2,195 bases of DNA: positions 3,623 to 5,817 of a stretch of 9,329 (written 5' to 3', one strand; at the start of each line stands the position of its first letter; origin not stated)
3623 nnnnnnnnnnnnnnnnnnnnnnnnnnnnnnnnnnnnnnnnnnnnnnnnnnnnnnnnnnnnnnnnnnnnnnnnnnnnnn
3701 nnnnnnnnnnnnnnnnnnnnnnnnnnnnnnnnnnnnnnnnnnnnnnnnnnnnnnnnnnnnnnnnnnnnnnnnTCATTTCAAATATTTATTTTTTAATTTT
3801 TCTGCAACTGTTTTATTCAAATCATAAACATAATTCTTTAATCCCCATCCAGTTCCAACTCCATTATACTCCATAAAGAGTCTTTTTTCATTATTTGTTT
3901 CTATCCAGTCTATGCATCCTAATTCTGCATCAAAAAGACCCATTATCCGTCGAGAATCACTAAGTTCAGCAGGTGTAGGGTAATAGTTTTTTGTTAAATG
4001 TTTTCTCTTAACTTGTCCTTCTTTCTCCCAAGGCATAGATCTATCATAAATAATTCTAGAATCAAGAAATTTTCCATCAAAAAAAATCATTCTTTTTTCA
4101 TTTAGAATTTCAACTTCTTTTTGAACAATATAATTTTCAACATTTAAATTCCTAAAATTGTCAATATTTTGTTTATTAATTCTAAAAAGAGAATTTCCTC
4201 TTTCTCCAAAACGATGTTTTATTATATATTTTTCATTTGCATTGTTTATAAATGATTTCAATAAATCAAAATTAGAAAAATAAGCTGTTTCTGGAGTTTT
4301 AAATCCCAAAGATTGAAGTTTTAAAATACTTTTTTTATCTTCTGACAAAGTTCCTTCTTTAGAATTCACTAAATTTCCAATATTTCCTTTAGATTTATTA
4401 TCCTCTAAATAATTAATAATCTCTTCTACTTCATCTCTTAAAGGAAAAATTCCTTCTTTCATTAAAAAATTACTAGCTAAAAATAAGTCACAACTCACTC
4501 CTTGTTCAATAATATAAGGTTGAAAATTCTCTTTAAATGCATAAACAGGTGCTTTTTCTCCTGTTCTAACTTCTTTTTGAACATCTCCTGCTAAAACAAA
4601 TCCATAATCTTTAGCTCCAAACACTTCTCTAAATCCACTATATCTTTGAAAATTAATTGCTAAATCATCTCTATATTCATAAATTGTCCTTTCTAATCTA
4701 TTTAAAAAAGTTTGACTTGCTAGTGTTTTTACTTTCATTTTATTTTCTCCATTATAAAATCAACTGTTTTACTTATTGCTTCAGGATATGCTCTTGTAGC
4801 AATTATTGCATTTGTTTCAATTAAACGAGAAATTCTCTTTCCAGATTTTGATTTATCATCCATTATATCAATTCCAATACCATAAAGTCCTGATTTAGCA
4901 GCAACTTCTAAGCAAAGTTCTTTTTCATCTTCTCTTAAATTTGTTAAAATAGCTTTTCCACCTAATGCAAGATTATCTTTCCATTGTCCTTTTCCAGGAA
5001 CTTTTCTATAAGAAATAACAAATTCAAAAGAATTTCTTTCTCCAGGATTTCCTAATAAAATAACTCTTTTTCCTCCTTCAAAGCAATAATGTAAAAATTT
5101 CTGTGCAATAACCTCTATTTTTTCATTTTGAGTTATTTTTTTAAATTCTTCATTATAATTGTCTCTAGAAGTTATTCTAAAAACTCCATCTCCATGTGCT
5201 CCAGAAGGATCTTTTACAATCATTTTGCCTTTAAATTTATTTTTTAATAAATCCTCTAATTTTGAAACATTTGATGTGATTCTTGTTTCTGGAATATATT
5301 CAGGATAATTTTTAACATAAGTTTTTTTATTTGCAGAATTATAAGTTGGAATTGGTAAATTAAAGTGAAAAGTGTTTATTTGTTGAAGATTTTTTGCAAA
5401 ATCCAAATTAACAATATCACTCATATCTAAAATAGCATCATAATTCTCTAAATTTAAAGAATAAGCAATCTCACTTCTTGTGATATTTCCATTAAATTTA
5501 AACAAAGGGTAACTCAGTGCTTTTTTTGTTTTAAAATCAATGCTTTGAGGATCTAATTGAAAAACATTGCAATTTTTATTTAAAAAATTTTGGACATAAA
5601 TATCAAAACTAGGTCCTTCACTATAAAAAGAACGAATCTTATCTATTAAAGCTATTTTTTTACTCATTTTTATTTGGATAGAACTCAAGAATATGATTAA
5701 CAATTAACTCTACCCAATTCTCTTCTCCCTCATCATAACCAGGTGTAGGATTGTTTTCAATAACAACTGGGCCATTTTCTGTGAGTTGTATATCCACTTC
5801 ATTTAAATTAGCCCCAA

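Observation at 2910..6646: Translationally coupled operon of three different ATP-grasp ligases plus an S66 (LdcA/MccF-like) peptidase in an archaeal context: candidate ribosome-independent peptide build-and-trim or toxin/immunity system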

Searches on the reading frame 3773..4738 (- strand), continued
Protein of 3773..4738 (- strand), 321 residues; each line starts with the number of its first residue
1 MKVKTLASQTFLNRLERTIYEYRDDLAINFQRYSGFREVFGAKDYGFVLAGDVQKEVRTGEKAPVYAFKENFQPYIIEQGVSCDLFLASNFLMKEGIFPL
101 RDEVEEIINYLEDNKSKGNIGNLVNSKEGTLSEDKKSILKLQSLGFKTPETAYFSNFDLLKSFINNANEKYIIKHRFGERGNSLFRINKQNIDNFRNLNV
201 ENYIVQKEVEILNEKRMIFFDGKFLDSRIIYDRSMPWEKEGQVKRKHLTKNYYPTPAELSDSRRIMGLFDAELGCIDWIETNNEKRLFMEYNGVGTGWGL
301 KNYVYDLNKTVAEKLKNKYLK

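Call 64: search_protein_families(library=pfam, proteins=[L002:13150-14760:+, L005:10955-11239:-, L020:9111-9380:+], max_evalue=0.1)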
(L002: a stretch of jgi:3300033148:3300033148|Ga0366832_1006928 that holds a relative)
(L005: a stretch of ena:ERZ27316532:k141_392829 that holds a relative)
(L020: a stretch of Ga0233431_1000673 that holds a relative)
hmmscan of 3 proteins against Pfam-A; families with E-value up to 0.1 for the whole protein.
L002:13150-14760:+ (536 aa): 1 family
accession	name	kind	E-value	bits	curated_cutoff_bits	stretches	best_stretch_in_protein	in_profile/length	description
PF02239.22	Cytochrom_D1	-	0.053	12.5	25.5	1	52-100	140-187/368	Cytochrome D1 heme domain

L005:10955-11239:- (94 aa): 0 families

L020:9111-9380:+ (89 aa): 3 families
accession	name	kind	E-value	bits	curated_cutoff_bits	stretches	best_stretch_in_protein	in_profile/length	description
PF03144.31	GTP_EFTU_D2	-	0.0024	18.7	30.3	1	35-76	15-59/73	Elongation factor Tu domain 2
PF16325.11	Peptidase_U32_C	-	0.016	15.8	28.2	1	35-85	29-82/83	Peptidase family U32 C-terminal domain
PF14578.12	GTP_EFTU_D4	-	0.064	13.6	23.8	0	51-81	46-75/86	Elongation factor Tu domain 4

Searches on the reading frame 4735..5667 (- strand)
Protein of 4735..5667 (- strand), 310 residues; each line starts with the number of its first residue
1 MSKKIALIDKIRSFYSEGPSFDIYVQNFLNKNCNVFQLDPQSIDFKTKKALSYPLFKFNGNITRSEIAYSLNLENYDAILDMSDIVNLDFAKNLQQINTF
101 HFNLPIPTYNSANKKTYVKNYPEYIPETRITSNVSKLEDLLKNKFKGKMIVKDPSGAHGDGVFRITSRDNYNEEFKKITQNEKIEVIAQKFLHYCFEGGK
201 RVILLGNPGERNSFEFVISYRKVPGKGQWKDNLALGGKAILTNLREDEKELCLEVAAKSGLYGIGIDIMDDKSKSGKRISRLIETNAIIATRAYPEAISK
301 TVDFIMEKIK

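Call 3: search_protein_families(library=pfam, proteins=[window:4735-5667:-], max_evalue=0.01)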
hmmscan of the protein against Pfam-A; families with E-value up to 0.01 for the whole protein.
window:4735-5667:- (310 aa): 3 families
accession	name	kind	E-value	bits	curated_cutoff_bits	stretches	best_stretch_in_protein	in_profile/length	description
PF02955.21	GSH-S_ATP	-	5e-23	81.9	23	1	115-272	2-155/175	Prokaryotic glutathione synthetase, ATP-grasp domain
PF08443.16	RimK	-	6e-12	46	21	1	125-273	18-156/188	RimK-like ATP-grasp domain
PF14398.11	ATPgrasp_YheCD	-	1.1e-05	25.2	26.8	1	121-182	25-84/255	YheC/D like ATP-grasp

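Call 4: search_protein_families(library=ncbifam, proteins=[window:4735-5667:-], max_evalue=0.01)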
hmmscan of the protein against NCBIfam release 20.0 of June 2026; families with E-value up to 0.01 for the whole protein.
window:4735-5667:- (310 aa): 7 families
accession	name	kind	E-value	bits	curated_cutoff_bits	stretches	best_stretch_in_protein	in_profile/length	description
NF003573.0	PRK05246.1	equivalog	6.6e-24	84.3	272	1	97-272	108-278/316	glutathione synthase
NF009110.0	PRK12458.1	subfamily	6.2e-23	81.3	408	1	83-272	105-296/349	glutathione synthetase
TIGR01380.1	glut_syn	equivalog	1.6e-22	80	299.05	1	92-271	102-276/312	glutathione synthase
TIGR00768.1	rimK_fam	subfamily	8.7e-14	51.5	143.4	1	73-275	45-245/276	RimK family alpha-L-glutamate ligase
NF040720.1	MptN_Meth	equivalog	8.5e-12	44.7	350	1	85-291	73-271/291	tetrahydromethanopterin:alpha-L-glutamate ligase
TIGR02144.1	LysX_arch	equivalog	2.5e-06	26.8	275.6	1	148-276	124-244/281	lysine biosynthesis protein LysX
TIGR02291.1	rimK_rel_E_lig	hypoth_equivalog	0.00082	18.4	314.2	1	122-284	53-213/317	alpha-L-glutamate ligase-like protein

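Call 23: search_solved_structures(query=window:4735-5667:-, max_evalue=0.01)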
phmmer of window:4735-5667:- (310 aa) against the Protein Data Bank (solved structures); distinct sequences matched with E-value up to 0.01: 2.
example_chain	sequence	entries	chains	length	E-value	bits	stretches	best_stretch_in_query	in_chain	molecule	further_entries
1gsa_A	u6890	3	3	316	1.4e-07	34.5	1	96-272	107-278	GLUTATHIONE SYNTHETASE | GLUTATHIONE BIOSYNTHETIC LIGASE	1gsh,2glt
1glv_A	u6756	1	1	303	0.0076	18.9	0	96-206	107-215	GLUTATHIONE SYNTHASE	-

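Call 36: search_protein_families(library=padloc, proteins=[window:4735-5667:-], max_evalue=0.01)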
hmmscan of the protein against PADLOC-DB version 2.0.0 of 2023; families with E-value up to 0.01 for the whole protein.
window:4735-5667:- (310 aa): 0 families
